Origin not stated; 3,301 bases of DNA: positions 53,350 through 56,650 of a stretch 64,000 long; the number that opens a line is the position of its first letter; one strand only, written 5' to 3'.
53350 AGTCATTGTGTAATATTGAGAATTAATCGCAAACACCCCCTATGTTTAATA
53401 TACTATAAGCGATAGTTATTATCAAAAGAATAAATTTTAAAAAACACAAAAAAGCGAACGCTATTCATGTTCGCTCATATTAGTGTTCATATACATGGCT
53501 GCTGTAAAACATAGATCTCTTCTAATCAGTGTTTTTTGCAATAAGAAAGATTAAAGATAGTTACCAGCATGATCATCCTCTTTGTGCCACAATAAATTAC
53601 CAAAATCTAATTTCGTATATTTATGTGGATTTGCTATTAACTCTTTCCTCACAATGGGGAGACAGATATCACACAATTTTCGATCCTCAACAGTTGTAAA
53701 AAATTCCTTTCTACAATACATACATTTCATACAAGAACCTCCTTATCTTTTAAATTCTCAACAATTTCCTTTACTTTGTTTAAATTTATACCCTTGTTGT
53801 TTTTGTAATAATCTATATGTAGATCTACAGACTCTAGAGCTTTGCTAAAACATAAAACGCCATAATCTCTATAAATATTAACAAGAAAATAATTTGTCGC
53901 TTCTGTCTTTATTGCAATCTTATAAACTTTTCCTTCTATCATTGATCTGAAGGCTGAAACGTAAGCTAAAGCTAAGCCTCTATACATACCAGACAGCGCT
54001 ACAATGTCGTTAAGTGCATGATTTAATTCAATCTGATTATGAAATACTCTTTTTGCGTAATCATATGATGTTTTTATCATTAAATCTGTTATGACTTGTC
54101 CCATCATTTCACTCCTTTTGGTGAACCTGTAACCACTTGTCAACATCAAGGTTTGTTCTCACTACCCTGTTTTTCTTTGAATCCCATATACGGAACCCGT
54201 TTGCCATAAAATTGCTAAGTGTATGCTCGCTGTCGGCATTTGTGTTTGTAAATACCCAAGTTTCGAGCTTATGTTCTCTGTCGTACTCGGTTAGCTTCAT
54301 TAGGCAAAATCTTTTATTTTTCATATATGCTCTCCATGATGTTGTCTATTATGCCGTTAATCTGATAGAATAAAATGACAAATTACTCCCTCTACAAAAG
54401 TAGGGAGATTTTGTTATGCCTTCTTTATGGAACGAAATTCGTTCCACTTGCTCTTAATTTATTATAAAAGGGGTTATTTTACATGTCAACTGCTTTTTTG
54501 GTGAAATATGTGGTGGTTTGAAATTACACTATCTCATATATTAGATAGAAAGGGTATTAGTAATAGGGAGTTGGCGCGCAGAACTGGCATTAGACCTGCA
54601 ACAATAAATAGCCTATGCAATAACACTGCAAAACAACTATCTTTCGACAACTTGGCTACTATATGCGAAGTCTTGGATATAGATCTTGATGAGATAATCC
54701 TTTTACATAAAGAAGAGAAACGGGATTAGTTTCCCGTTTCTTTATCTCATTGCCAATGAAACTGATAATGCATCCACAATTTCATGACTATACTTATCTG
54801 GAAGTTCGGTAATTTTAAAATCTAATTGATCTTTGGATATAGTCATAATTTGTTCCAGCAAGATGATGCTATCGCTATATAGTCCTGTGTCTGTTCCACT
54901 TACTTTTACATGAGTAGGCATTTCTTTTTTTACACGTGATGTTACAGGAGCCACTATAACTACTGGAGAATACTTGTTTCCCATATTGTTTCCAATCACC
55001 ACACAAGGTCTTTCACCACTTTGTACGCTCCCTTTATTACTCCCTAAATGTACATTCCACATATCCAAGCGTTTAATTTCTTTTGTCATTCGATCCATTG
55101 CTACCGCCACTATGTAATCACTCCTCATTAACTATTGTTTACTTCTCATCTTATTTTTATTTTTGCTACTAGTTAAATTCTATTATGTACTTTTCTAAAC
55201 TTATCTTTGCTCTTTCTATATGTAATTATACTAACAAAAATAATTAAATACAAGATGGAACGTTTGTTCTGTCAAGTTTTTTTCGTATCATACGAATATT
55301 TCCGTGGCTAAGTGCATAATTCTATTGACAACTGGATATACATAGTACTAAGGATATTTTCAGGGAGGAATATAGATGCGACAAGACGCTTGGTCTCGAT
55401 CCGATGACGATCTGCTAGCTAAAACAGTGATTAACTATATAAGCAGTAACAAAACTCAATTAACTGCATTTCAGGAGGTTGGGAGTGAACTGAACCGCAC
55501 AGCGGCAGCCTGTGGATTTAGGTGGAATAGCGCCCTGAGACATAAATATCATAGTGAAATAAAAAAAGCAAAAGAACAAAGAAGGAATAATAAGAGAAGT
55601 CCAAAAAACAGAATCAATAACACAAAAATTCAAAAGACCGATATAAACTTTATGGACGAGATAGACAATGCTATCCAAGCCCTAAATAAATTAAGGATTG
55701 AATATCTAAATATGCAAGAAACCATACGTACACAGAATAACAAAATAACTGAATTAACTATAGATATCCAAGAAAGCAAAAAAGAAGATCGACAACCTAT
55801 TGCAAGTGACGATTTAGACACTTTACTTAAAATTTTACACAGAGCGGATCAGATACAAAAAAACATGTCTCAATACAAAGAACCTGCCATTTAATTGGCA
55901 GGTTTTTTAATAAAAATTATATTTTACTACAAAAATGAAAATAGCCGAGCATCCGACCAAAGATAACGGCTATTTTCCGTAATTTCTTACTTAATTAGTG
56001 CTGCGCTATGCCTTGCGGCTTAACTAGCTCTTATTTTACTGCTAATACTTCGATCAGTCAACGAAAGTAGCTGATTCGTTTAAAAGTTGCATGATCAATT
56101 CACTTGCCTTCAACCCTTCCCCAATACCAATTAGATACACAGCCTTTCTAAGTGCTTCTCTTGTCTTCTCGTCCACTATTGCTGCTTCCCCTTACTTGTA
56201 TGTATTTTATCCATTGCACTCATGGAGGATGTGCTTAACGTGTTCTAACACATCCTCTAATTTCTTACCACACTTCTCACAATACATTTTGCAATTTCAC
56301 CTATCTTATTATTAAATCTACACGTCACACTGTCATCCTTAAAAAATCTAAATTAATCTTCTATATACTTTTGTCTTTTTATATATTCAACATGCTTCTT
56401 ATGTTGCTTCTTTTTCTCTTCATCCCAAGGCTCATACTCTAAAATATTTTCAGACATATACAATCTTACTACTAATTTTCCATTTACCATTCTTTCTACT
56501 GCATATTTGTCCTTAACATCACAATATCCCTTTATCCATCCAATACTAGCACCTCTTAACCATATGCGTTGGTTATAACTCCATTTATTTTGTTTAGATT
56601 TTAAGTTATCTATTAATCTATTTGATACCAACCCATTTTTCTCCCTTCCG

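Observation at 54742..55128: Orphan EndoA/MazF-type toxin with no antitoxin gene, apparently under SOS control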

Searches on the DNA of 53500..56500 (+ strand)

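Call 4: search_dna_similar(query=window:53500-56500:+, collection=phages, mode=near, max_rows=20)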
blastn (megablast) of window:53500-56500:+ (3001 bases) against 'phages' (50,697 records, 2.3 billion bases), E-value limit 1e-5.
No match.

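Call 82: search_rna_families(source=window, start=54300, end=55400, threshold=evalue, max_evalue=1)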
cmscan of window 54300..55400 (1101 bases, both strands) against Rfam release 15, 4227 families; matches with E-value up to 1: 1.
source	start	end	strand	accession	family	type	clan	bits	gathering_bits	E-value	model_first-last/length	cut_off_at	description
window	54695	54767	-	RF03183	MIR5516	Gene; miRNA;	-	22.2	93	0.11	1-69/69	no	MIR5516 microRNA precursor family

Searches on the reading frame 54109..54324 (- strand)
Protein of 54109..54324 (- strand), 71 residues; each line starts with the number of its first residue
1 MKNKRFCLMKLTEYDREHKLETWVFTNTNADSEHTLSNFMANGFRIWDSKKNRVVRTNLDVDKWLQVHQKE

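Call 3: search_protein_families(library=pfam, proteins=[window:54109-54324:-], max_evalue=0.01)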
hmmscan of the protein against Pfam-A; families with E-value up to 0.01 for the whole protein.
window:54109-54324:- (71 aa): 0 families

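Call 72: find_homologous_proteins(query=window:54109-54324:-, max_evalue=0.001)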
Query window:54109-54324:- (71 aa): 2 proteins with E <= 0.001 among 2 candidates.
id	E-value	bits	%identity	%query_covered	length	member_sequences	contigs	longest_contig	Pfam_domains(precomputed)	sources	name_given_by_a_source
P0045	8.1e-42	158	100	100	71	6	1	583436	-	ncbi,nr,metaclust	ncbi:hypothetical protein AV545_04025 [Paenibacillus jamilae]|nr:hypothetical protein AV545_04025 [P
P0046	2.4e-31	124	79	96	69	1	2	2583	-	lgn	-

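Call 86: predict_structure(alignment_id=A5)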
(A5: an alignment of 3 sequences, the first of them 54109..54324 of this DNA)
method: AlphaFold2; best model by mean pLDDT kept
length: 71 residues; sequences in the alignment: 3
mean_pLDDT: 79.8   pTM: 0.60
mean pLDDT of the five models: 79.8, 65.7, 50.2, 46.3, 42.2
residues with pLDDT >= 90: 1; 70-90: 61; 50-70: 6; < 50: 3
segments of 3 or more residues with pLDDT < 50: none
pLDDT, mean of each block of 10 residues (from residue 1): 72 87 81 81 85 83 74 40
secondary structure, 60 per line:
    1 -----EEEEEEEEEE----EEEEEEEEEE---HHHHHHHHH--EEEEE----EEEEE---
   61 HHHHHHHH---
elements in order: E6-15 E20-29 H33-41 E44-48 E53-57 H61-68
